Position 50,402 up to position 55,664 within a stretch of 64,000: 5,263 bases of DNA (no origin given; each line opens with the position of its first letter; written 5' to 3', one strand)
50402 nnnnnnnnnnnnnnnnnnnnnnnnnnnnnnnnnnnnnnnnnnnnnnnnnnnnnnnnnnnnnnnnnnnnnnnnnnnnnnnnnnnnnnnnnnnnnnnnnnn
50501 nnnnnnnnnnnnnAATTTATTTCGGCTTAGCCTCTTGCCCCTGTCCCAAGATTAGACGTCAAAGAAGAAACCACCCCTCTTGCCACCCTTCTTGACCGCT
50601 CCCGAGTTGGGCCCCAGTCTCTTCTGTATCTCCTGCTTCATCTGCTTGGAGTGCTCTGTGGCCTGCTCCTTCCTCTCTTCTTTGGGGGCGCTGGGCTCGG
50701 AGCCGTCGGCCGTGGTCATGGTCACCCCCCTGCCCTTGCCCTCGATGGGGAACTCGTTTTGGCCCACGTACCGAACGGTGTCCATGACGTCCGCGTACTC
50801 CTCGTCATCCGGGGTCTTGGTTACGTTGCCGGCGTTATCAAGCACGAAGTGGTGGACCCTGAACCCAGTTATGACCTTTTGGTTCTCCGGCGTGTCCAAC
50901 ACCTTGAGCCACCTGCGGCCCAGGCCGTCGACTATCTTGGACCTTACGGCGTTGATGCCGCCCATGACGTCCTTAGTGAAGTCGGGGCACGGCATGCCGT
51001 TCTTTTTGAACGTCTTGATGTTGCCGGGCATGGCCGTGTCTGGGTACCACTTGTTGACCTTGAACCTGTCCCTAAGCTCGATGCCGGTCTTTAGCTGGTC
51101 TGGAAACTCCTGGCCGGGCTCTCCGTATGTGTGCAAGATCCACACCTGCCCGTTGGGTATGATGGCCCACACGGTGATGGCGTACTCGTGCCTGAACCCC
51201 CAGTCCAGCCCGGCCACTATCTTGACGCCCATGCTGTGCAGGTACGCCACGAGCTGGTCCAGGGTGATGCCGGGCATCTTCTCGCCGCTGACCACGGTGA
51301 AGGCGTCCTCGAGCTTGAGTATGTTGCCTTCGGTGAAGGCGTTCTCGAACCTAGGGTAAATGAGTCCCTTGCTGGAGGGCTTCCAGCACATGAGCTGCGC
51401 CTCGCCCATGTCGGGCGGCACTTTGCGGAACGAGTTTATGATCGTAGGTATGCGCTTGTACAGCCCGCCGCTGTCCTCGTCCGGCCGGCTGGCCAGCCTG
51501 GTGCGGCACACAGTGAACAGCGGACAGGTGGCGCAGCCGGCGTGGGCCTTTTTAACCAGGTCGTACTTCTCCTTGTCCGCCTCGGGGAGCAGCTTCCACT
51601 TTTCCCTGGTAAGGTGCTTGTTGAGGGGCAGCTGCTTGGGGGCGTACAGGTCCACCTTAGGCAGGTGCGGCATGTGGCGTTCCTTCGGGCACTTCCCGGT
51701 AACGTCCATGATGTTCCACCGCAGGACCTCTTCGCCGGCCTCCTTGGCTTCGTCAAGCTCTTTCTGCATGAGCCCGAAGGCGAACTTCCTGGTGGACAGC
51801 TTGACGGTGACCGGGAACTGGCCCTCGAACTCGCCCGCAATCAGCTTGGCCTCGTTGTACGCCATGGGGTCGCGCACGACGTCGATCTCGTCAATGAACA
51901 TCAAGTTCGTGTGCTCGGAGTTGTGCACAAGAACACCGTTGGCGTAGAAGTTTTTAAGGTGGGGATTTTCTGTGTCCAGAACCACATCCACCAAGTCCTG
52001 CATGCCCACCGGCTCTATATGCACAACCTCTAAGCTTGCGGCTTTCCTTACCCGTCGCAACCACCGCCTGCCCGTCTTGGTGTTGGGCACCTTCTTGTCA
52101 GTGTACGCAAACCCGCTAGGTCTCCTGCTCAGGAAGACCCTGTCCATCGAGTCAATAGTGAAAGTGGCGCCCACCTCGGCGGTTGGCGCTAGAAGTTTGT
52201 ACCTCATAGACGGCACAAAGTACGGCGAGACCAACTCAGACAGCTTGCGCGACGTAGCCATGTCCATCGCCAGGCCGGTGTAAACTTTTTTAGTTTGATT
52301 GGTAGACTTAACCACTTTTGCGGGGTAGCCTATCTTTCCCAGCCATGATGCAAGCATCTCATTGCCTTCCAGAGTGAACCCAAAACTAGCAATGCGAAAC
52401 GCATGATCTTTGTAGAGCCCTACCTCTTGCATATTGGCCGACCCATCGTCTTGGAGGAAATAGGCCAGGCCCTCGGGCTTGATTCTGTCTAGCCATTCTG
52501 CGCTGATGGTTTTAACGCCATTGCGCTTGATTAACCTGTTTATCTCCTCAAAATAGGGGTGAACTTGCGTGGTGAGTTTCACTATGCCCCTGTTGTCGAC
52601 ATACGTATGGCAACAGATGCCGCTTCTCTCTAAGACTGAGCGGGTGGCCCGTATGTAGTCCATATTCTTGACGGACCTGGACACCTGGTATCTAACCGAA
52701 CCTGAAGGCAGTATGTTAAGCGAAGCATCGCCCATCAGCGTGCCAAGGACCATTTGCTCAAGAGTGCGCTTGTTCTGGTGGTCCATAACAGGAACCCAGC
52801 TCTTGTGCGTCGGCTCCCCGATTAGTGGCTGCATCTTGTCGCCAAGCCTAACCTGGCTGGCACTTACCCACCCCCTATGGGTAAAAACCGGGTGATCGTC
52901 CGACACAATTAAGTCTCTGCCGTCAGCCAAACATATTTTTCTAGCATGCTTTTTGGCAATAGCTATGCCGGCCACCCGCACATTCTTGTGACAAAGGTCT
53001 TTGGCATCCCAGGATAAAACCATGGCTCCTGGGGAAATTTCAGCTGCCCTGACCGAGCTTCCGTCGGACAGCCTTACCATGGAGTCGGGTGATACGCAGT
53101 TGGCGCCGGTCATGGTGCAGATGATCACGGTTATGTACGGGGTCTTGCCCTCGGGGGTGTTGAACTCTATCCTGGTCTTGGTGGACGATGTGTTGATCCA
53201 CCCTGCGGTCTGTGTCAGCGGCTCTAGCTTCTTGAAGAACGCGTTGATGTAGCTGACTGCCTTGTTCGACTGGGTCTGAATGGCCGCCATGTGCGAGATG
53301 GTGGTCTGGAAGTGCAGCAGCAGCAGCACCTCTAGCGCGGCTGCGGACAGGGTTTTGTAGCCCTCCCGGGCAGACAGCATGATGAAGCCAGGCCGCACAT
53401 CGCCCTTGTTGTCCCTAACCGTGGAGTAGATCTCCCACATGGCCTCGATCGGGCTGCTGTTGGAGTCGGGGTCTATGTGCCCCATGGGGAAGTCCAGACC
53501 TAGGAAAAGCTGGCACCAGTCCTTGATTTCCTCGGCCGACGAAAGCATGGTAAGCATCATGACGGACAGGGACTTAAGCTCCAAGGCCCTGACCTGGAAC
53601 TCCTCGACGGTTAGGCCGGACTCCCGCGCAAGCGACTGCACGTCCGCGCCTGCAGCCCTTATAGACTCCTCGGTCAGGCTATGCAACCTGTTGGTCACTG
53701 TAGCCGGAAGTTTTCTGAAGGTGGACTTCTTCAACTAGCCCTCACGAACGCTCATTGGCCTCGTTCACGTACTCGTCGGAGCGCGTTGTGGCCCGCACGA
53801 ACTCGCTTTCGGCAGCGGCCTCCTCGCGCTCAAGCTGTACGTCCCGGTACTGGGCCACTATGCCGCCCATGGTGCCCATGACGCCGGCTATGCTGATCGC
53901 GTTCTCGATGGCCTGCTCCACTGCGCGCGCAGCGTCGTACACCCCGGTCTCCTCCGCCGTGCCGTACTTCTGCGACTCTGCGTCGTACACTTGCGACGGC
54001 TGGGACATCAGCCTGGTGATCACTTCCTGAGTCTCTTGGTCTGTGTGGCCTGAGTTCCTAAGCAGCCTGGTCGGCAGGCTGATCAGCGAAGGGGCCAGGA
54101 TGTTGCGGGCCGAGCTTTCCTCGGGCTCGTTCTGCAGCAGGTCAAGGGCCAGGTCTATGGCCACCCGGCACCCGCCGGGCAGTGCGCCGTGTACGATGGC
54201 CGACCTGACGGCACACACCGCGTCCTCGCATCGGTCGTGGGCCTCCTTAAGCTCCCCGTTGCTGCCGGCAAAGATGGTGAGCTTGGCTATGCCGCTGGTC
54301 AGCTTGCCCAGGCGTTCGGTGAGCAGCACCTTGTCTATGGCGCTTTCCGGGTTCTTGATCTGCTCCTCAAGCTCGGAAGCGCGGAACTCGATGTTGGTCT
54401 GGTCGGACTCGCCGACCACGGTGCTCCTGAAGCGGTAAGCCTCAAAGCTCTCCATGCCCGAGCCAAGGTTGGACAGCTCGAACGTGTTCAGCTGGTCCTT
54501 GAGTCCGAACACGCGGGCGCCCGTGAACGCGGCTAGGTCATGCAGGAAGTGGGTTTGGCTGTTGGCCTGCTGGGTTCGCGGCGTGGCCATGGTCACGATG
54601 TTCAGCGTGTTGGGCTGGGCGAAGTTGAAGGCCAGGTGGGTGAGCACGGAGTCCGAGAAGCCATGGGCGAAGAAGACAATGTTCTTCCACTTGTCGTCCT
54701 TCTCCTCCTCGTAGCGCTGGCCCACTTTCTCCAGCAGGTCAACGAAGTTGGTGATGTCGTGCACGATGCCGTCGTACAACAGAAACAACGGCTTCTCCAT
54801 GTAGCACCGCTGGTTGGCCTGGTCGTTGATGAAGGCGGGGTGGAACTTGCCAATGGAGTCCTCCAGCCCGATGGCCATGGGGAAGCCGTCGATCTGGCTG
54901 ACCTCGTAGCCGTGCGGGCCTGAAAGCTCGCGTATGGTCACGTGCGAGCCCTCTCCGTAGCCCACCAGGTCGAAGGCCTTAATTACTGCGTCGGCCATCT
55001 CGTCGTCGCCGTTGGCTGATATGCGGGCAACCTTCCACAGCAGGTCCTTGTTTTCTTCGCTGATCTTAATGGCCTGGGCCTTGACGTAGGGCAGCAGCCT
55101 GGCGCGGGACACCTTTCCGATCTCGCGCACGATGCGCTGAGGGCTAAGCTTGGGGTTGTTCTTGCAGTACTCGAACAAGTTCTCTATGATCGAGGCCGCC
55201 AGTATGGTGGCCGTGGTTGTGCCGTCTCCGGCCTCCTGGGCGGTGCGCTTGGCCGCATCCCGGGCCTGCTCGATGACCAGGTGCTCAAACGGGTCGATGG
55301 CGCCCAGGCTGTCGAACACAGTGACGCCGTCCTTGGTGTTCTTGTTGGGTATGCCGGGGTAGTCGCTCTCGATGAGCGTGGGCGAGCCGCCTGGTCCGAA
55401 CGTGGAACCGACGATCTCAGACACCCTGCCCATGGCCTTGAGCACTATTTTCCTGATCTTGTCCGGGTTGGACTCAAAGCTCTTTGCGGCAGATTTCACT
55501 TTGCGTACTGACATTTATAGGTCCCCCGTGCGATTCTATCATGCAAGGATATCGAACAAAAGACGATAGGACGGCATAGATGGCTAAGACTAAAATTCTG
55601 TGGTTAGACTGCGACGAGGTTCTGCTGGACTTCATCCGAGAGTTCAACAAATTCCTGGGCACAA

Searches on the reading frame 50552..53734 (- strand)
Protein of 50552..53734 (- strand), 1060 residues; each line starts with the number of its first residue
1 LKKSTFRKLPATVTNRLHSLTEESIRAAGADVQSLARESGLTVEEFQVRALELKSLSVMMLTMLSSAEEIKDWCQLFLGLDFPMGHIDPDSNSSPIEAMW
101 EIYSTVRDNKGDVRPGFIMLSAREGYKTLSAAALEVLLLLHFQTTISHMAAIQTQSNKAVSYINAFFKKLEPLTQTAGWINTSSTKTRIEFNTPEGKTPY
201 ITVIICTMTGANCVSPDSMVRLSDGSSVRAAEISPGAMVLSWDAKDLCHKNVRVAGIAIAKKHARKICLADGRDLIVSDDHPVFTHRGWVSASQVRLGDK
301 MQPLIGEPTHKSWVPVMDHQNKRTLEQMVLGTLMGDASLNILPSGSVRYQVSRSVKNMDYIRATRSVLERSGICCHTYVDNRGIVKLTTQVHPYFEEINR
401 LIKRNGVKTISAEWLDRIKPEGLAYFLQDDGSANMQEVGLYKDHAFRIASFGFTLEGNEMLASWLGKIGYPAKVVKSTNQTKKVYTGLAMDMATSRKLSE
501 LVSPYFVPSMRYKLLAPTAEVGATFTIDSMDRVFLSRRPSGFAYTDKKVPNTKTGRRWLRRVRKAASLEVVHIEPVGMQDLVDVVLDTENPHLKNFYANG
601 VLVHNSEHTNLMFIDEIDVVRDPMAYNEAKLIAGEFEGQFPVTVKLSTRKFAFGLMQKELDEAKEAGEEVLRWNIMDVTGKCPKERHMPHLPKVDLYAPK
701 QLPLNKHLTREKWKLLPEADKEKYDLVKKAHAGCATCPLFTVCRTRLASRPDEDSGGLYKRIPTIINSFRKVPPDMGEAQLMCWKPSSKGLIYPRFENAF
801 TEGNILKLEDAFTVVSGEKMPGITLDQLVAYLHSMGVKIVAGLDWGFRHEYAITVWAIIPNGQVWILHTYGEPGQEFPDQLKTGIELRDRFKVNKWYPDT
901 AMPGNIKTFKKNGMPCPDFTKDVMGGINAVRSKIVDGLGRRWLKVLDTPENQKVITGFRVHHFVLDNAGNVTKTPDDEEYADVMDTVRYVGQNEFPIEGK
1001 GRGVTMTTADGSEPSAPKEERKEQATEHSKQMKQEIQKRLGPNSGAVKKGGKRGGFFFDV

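Call 33: search_protein_families(library=phrogs, proteins=[window:50552-53734:-], max_evalue=0.001)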
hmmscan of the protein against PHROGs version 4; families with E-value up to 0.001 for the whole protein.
window:50552-53734:- (1060 aa): 2 families
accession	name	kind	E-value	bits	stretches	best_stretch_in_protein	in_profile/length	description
phrog_5653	-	head and packaging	5.4e-12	46.8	1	838-990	31-176/199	terminase large subunit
phrog_11023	-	DNA, RNA and nucleotide metabolism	9.6e-09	36.2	1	326-514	8-180/185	homing endonuclease with LAGLIDADG motif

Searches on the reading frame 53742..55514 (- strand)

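Call 33: search_protein_families(library=phrogs, proteins=[window:53742-55514:-], max_evalue=0.001)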
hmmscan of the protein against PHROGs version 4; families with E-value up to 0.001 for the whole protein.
window:53742-55514:- (590 aa): 1 family
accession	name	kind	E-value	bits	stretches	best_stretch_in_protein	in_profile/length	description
phrog_5725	-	other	2.8e-78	264.8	1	18-555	11-533/540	chaperonin groEL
